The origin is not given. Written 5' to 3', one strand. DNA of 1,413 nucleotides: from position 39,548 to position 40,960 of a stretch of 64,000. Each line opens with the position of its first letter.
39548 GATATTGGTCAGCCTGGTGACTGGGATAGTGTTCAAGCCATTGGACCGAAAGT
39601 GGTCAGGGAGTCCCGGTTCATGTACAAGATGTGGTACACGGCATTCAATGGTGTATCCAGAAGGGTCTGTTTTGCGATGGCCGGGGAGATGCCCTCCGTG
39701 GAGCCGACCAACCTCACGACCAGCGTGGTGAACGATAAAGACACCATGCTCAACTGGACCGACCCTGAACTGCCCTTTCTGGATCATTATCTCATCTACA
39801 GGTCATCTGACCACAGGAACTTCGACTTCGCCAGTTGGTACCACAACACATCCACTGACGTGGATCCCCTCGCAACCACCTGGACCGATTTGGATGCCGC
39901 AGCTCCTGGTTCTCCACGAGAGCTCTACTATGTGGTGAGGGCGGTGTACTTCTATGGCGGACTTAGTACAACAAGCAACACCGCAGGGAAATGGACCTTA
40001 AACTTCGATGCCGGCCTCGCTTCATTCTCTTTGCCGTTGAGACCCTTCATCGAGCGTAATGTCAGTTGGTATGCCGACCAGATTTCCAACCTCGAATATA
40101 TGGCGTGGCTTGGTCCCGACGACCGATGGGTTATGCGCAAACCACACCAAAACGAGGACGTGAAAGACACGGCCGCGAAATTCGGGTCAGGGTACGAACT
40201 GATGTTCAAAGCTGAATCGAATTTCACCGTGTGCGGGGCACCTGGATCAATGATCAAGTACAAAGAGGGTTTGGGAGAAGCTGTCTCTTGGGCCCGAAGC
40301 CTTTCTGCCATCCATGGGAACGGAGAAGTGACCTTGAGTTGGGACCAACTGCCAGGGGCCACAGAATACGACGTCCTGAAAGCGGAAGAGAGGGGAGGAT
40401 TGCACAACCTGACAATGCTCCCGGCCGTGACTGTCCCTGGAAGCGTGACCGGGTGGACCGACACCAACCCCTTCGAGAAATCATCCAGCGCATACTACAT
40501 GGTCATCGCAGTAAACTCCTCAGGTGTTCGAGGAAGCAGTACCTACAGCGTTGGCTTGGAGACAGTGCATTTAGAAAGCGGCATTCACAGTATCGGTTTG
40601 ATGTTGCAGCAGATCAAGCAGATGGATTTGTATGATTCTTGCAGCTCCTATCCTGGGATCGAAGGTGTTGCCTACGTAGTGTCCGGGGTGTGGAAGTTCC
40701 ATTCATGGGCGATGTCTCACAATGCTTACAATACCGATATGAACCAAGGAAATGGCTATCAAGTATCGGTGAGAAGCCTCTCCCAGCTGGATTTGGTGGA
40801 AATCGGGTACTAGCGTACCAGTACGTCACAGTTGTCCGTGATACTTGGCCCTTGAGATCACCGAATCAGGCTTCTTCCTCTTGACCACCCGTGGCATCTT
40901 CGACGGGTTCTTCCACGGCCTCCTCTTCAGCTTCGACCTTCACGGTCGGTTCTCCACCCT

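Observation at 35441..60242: Candidate novel surface system: six paralogous genes with an internally repetitive five-bladed beta-propeller head on three stalk architectures, each present twice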

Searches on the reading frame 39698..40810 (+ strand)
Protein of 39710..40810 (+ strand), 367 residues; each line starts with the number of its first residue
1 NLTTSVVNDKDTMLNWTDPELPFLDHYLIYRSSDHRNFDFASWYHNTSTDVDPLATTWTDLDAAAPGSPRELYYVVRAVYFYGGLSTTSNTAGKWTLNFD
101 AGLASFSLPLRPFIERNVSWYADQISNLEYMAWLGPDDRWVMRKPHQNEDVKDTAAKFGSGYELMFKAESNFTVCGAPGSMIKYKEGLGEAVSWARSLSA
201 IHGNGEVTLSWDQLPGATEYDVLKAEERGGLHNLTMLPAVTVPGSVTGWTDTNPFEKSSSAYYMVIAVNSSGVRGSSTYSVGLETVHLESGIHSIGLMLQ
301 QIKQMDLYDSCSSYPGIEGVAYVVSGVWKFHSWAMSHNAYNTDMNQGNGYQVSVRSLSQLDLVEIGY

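Call 21: find_homologous_proteins(query=window:39710-40810:+, max_evalue=0.001)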
Query window:39710-40810:+ (367 aa): 43 proteins with E <= 0.001 among 3366 candidates.
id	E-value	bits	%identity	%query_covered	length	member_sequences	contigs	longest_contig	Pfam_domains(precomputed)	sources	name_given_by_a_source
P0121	1.2e-184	632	75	100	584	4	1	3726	-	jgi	jgi:predicted GH43/DUF377 family glycosyl hydrolase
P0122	4.2e-92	327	44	96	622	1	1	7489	PF13229.13,PF05048.20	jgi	-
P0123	3.2e-91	324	45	100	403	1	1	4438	-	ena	-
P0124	8.0e-91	323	44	96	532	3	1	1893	PF00041.28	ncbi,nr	ncbi:MAG: fibronectin type III domain-containing protein, partial [Thermoplasmata archaeon]|nr:fibro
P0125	1.7e-88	315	44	100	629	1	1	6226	PF13229.13,PF05048.20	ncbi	-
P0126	3.2e-85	304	42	98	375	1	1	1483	-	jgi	-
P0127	7.2e-84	300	43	100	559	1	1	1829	-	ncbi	-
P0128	3.5e-82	294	41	100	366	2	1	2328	PF00041.28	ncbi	ncbi:MAG: hypothetical protein V3U09_05730, partial [Thermoplasmata archaeon]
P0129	7.5e-82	293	43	94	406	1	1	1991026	-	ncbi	ncbi:MAG: hypothetical protein JSV43_09075, partial [Methanobacteriota archaeon]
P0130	1.6e-79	286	43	85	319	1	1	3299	-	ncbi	ncbi:MAG: hypothetical protein V3U09_07770, partial [Thermoplasmata archaeon]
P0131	4.2e-78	281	40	99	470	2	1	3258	PF00041.28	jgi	jgi:hypothetical protein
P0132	8.8e-78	280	41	97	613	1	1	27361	PF13768.13,PF00092.35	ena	-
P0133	9.5e-77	277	39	98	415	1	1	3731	-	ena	-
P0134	1.3e-74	270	39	96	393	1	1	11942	PF00041.28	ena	-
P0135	7.6e-74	267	39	96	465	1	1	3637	-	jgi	jgi:hypothetical protein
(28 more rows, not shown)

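Call 23: find_encoding_contigs(protein=P0121, flank=10000, max_places=4)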
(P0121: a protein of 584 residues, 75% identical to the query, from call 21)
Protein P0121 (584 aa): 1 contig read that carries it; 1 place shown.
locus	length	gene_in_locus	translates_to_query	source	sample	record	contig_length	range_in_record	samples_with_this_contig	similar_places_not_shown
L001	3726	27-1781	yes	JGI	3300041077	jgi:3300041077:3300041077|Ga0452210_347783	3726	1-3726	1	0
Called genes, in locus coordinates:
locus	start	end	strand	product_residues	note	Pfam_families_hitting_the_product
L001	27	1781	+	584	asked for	-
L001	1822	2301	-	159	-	-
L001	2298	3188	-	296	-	PF00041:fn3 (faint), PF16656:Pur_ac_phosph_N (faint), PF25814:fn3_SORL1 (faint), PF25059:FN3_DSCAM-DSCAML_C (faint), PF24489:Ig_J_second (faint)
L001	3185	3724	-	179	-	?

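Call 38: find_related_loci(query=A4, collection=genome_contigs, flank=10000)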
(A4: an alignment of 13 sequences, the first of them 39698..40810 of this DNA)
Query A4 (371 aa) in genome_contigs; peptide patterns used: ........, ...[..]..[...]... (x = any residue, [..] = any of these).
47 stretches matched a pattern; 25 encode a relative of the query (tblastn E <= 1e-3); 25 distinct loci.
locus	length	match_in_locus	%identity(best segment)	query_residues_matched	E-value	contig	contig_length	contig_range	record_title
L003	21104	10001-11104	52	3-371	9e-128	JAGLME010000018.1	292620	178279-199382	MAG: Thermoplasmata archaeon isolate RS_5_45 ROV157_5.bin.45.fa_18, whole genome shotgun sequence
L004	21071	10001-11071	47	1-360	2e-101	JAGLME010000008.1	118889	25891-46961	MAG: Thermoplasmata archaeon isolate RS_5_45 ROV157_5.bin.45.fa_8, whole genome shotgun sequence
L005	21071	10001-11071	46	1-358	2e-101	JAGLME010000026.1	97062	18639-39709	MAG: Thermoplasmata archaeon isolate RS_5_45 ROV157_5.bin.45.fa_26, whole genome shotgun sequence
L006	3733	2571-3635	46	3-367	8e-99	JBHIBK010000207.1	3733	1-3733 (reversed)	MAG: Thermoplasmata archaeon isolate K_1_bin.53 NODE_11795_length_3733_cov_4.928222, whole genome shotgun sequence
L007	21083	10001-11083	43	2-362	3e-96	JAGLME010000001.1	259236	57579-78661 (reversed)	MAG: Thermoplasmata archaeon isolate RS_5_45 ROV157_5.bin.45.fa_1, whole genome shotgun sequence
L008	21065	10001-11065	43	4-358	3e-93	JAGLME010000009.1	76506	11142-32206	MAG: Thermoplasmata archaeon isolate RS_5_45 ROV157_5.bin.45.fa_9, whole genome shotgun sequence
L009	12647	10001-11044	43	10-358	3e-92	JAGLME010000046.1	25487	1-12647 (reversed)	MAG: Thermoplasmata archaeon isolate RS_5_45 ROV157_5.bin.45.fa_46, whole genome shotgun sequence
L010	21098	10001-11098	40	5-371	8e-91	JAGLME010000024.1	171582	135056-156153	MAG: Thermoplasmata archaeon isolate RS_5_45 ROV157_5.bin.45.fa_24, whole genome shotgun sequence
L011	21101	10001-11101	43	3-371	3e-90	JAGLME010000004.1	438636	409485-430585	MAG: Thermoplasmata archaeon isolate RS_5_45 ROV157_5.bin.45.fa_4, whole genome shotgun sequence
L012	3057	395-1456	42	3-358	1e-91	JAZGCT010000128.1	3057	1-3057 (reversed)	MAG: Thermoplasmata archaeon isolate SCS3bin.24 SCS3bin.24_128, whole genome shotgun sequence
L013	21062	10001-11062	43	1-356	6e-89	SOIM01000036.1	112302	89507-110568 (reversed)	MAG: Methanomassiliicoccales archaeon isolate E29_bin30 NODE_8_length_112302_cov_11.358050, whole genome shotgun sequenc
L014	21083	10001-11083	42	1-367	8e-87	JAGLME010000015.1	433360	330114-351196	MAG: Thermoplasmata archaeon isolate RS_5_45 ROV157_5.bin.45.fa_15, whole genome shotgun sequence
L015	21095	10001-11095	41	5-371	5e-86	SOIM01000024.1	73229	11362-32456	MAG: Methanomassiliicoccales archaeon isolate E29_bin30 NODE_18_length_73229_cov_12.056140, whole genome shotgun sequenc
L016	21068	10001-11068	42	5-361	5e-87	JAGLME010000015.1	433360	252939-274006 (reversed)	MAG: Thermoplasmata archaeon isolate RS_5_45 ROV157_5.bin.45.fa_15, whole genome shotgun sequence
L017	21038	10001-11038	43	12-356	2e-85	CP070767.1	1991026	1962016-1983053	MAG: Methanobacteriota archaeon isolate bin24 chromosome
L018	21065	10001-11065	42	3-357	9e-84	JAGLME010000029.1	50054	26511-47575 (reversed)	MAG: Thermoplasmata archaeon isolate RS_5_45 ROV157_5.bin.45.fa_29, whole genome shotgun sequence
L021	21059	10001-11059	41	5-361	7e-76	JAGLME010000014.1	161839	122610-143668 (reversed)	MAG: Thermoplasmata archaeon isolate RS_5_45 ROV157_5.bin.45.fa_14, whole genome shotgun sequence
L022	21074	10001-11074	36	3-362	1e-65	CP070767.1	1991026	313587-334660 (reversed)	MAG: Methanobacteriota archaeon isolate bin24 chromosome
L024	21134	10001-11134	33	3-369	1e-52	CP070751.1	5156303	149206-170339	MAG: Thermoplasmata archaeon isolate bin33 chromosome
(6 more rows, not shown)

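Call 43: predict_structure(alignment_id=A3)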
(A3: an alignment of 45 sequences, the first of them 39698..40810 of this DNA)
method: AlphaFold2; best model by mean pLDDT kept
length: 371 residues; sequences in the alignment: 45
mean_pLDDT: 96.0   pTM: 0.92
mean pLDDT of the five models: 96.0, 95.9, 95.6, 95.4, 95.1
residues with pLDDT >= 90: 352; 70-90: 18; 50-70: 1; < 50: 0
segments of 3 or more residues with pLDDT < 50: none
pLDDT, mean of each block of 10 residues (from residue 1): 96 97 93 97 96 98 97 97 95 97 97 97 96 95 92 85 97 97 96 95 97 98 98 92 98 97 97 97 98 96 95 95 97 97 96 96 93 95
secondary structure, 60 per line:
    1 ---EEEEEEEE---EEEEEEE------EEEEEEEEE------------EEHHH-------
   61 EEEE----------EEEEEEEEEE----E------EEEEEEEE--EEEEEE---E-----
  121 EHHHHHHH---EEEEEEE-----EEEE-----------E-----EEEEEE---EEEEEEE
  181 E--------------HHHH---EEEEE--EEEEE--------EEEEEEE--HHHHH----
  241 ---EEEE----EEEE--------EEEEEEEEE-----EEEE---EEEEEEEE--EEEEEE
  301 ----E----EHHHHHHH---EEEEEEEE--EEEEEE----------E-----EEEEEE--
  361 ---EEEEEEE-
elements in order: E4-11 E15-21 E28-36 E61-64 E75-84 E96-103 E106-111 H122-128 E132-138 E144-147 E165-170 E174-181 H196-199 E203-207 E210-214 E223-229 H232-236 E244-247 E252-255 E264-272 E278-281 E285-292 E295-300 H311-317 E321-328 E331-336 E353-358 E364-370

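Call 45: fold_search(model_id=the predicted structure, library=pdb)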
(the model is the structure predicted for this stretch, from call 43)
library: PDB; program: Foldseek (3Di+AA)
matches with E <= 10: 1227; with E <= 0.001: 182
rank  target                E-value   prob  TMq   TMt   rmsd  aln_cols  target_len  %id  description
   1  6tpw                  1.5e-09  1.00  0.20  0.20  34.5       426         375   14  Crystal structures of FNIII domain one through four of the human leucocyte common antigen-related protein ( LAR) (released 2020-05-13)
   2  5e53_D                1.8e-09  1.00  0.18  0.22  25.1       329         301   13  Crystal structure of chicken CNTN1 FN1-FN3 domains (released 2016-08-31)
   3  8v29_B                6.5e-08  1.00  0.21  0.14  27.8       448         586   12  Cryo-EM structure of human type I OSM receptor complex: model for full extracellular assembly (released 2024-11-20)
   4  7mrs_A                7.6e-08  1.00  0.20  0.24  24.8       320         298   16  Zebrafish CNTN4 APPb complex (released 2022-01-05)
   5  5e53_B                8.4e-08  1.00  0.20  0.25  25.6       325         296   14  Crystal structure of chicken CNTN1 FN1-FN3 domains (released 2016-08-31)
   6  5e53_A                9.9e-08  1.00  0.19  0.24  25.0       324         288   14  Crystal structure of chicken CNTN1 FN1-FN3 domains (released 2016-08-31)
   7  8qy5_A                9.9e-08  1.00  0.23  0.15  27.8       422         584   14  Structure of interleukin 6. (released 2024-02-21)
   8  8qy6_A                1.9e-07  1.00  0.22  0.15  27.8       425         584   13  Structure of interleukin 6 (gp130 P496L mutant). (released 2024-02-21)
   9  8v2b_B                1.9e-07  1.00  0.21  0.15  27.5       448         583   12  Cryo-EM structure of mouse type II OSM receptor complex: model for full extracellular assembly (released 2024-11-20)
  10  5e7l                  3.8e-07  1.00  0.21  0.25  25.7       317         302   12  Crystal structure of mouse CNTN2 FN1-FN3 domains (released 2016-08-31)
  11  8qy4_C                3.8e-07  1.00  0.22  0.15  28.2       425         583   13  Structure of interleukin 11 (gp130 P496L mutant). (released 2024-02-21)
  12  7mro                  5.2e-07  1.00  0.21  0.25  24.8       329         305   16  Zebrafish CNTN4 FN1-FN3 domains (released 2022-01-05)
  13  8q6t_I                5.5e-07  1.00  0.20  0.08  52.0       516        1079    9  Helical reconstruction of the relaxed thick filament from FIB milled left ventricular mouse myofibrils (released 2023-11-01)
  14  6x3a                  5.7e-07  1.00  0.19  0.22  30.8       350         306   10  Crystal structure of the FN4-FN6 domains of human PTPRD (released 2021-05-26)
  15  5e53_C                6.1e-07  1.00  0.20  0.25  23.6       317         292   13  Crystal structure of chicken CNTN1 FN1-FN3 domains (released 2016-08-31)
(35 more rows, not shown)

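Call 46: search_protein_families(library=pfam, proteins=[L004:7601-11110:+, L005:7871-11110:+, L007:8765-11110:+, L008:8075-11104:+, L009:8234-11083:+, L014:8321-11110:+, L016:8201-11101:+, L021:8303-11098:+, L013:8753-11107:+], max_evalue=0.00001)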
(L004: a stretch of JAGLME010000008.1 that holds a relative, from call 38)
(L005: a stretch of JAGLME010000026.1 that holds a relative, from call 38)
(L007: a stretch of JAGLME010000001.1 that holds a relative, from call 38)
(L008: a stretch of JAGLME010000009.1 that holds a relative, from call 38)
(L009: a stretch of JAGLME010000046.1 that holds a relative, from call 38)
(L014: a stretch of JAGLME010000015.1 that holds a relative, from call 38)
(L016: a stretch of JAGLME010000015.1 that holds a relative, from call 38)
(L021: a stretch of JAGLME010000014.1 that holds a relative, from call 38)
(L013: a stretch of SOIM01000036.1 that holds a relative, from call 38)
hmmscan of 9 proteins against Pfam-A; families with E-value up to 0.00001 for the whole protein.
L004:7601-11110:+ (1169 aa): 1 family
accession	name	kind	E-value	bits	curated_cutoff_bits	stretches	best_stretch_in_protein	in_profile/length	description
PF07705.17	CARDB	-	7.1e-08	33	22.7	1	684-791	2-100/101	CARDB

L005:7871-11110:+ (1079 aa): 1 family
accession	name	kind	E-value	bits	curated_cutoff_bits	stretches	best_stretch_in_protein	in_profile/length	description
PF07705.17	CARDB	-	4.5e-23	81.8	22.7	2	605-701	10-99/101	CARDB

L007:8765-11110:+ (781 aa): 0 families

L008:8075-11104:+ (1009 aa): 0 families

L009:8234-11083:+ (949 aa): 1 family
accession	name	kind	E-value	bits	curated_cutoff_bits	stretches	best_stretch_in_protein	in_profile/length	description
PF07705.17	CARDB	-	3.1e-08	34.2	22.7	1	465-567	5-99/101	CARDB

L014:8321-11110:+ (929 aa): 4 families
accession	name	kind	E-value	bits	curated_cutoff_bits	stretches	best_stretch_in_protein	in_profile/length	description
PF07705.17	CARDB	-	8.6e-15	55.2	22.7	1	444-547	3-99/101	CARDB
PF15892.11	BNR_4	-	4.1e-07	30.1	27.3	0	143-175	162-194/272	BNR repeat-containing family member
PF13088.12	BNR_2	-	4.2e-06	26.8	31.4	0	219-419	81-276/277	BNR repeat-like domain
PF04616.20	Glyco_hydro_43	-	7.9e-06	25.8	32.2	0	316-424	86-200/288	Glycosyl hydrolases family 43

L016:8201-11101:+ (966 aa): 2 families
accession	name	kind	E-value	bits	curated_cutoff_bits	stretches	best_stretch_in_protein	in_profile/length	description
PF07705.17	CARDB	-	4.5e-10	40.1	22.7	1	486-584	7-100/101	CARDB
PF00041.27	fn3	-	2.9e-06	27.8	25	0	598-685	2-75/84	Fibronectin type III domain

L021:8303-11098:+ (931 aa): 3 families
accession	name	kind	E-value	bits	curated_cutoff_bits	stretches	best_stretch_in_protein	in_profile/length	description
PF07705.17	CARDB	-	2.5e-13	50.6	22.7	1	446-550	3-100/101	CARDB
PF13088.12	BNR_2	-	4.7e-08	33.2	31.4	1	151-422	10-277/277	BNR repeat-like domain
PF04616.20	Glyco_hydro_43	-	5.2e-08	33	32.2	0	372-439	87-154/288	Glycosyl hydrolases family 43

L013:8753-11107:+ (784 aa): 0 families

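Call 47: search_protein_families(library=pfam, proteins=[L004:18425-21070:+, L021:14013-16160:+, L022:13176-17336:+, L003:3972-5684:+, L022:9212-11101:+, L011:5792-11104:+, L018:11150-15508:+, L024:16742-20500:+], max_evalue=0.00001)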
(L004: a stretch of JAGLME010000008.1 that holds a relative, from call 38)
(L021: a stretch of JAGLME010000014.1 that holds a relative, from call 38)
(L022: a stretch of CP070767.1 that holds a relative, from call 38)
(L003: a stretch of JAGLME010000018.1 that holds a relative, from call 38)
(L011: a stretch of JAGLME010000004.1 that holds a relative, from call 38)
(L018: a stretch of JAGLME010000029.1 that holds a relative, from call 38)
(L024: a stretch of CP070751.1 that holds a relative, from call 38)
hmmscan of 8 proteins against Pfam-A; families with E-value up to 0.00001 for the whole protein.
L004:18425-21070:+ (882 aa): 1 family
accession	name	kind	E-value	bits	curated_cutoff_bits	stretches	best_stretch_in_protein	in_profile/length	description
PF07705.17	CARDB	-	2.3e-06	28.2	22.7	1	580-690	2-98/101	CARDB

L021:14013-16160:+ (715 aa): 0 families

L022:13176-17336:+ (1386 aa): 8 families
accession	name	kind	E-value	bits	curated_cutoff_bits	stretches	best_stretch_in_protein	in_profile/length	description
PF00041.27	fn3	-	2.8e-33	114.4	25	0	469-545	6-75/84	Fibronectin type III domain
PF16656.11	Pur_ac_phosph_N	-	3.6e-14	53.5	30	0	909-984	10-82/93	Purple acid Phosphatase, N-terminal domain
PF25059.1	FN3_DSCAM-DSCAML_C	-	7.1e-13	49.1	39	0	1283-1324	33-74/89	DSCAM/DSCAML C-terminal Fn3-like domain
PF16794.11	fn3_4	-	5.9e-09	36.3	27.1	0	1073-1096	68-91/103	Fibronectin-III type domain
PF07353.17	Uroplakin_II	-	7.3e-08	32.5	20.4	0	627-672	94-139/179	Uroplakin II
PF25814.1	fn3_SORL1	-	1.3e-07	32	27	0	920-981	10-70/90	SORL1-like, fn3 domain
PF16655.11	PhoD_N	-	3.1e-07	31.3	30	0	1068-1098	53-83/90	PhoD-like phosphatase, N-terminal domain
PF09294.16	Interfer-bind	-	5.8e-06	26.9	21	0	1049-1103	42-94/104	Interferon-alpha/beta receptor, fibronectin type III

L003:3972-5684:+ (570 aa): 0 families

L022:9212-11101:+ (629 aa): 1 family
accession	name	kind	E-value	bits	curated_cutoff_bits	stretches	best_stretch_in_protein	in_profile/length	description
PF06283.17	ThuA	-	7.8e-18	65.9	33.4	1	125-256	45-174/209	Trehalose utilisation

L011:5792-11104:+ (1770 aa): 7 families
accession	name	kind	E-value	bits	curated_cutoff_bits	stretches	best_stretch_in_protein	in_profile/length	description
PF00932.25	LTD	-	2.4e-16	60.5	34.3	1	808-905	3-108/109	Lamin Tail Domain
PF00092.34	VWA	-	4.8e-13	50.1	23.8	1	1109-1279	2-173/174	von Willebrand factor type A domain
PF20773.4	InhA-like_MAM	-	1.4e-12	48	26.9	1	545-667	52-162/191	Immune inhibitor A-like, MAM domain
PF21471.3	Reelin_subrepeat-B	-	6.1e-10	39.4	27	1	129-249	32-127/127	Reelin subrepeat B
PF13519.12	VWA_2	-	4.8e-07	30.8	27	1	1109-1206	1-96/107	von Willebrand factor type A domain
PF07705.17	CARDB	-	8e-07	29.6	22.7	1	376-460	1-82/101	CARDB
PF13768.12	VWA_3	-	1.6e-06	28.7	27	1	1109-1266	3-154/155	von Willebrand factor type A domain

L018:11150-15508:+ (1452 aa): 3 families
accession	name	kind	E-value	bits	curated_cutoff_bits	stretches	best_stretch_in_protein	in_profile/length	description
PF00932.25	LTD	-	3.9e-14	53.4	34.3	1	485-580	6-108/109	Lamin Tail Domain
PF00092.34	VWA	-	1.2e-09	39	23.8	1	789-959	1-171/174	von Willebrand factor type A domain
PF13519.12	VWA_2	-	1.7e-08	35.5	27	1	790-895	1-106/107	von Willebrand factor type A domain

L024:16742-20500:+ (1252 aa): 0 families

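Call 76: search_solved_structures(query=A3, max_evalue=1)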
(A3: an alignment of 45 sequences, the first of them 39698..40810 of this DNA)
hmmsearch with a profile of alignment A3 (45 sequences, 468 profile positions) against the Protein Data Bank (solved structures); distinct sequences matched with E-value up to 1: 56.
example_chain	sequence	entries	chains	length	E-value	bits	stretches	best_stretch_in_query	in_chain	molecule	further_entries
3mpc_A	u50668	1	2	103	6.9e-08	34.7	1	296-376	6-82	Fn3-like protein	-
4yh7_A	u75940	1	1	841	1.9e-07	33.2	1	94-138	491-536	Receptor-type tyrosine-protein phosphatase delta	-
6tpw_A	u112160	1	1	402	1.9e-06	29.9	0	90-140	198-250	Receptor-type tyrosine-protein phosphatase F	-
5g56_A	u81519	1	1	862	3.3e-06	29.2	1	297-376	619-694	CARBOHYDRATE BINDING FAMILY 6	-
4pbx_A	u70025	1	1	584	4.3e-06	28.8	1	95-131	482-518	Receptor-type tyrosine-protein phosphatase S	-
8q6t_I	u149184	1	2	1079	6.1e-05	25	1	70-124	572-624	Titin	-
1fnf_A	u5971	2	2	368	7.7e-05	24.7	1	74-144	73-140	FIBRONECTIN | Isoform 1 of Fibronectin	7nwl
4gh7_B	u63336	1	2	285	0.00011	24.1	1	90-144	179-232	Fibronectin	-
8peq_A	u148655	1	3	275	0.00018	23.4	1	90-144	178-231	Fibronectin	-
5n47_B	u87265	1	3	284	0.00018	23.4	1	87-144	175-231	Fibronectin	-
8g4l_bm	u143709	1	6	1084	0.00023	23.1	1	74-153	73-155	Titin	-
3t1w_A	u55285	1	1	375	0.0003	22.7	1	90-144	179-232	four-domain fibronectin fragment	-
1tdq_A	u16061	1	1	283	0.00035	22.5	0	84-132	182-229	Tenascin-R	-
2gee_A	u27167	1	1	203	0.00064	21.6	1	84-145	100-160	hypothetical protein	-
4yfg_B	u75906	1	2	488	0.0013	20.6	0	93-140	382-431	Receptor-type tyrosine-protein phosphatase delta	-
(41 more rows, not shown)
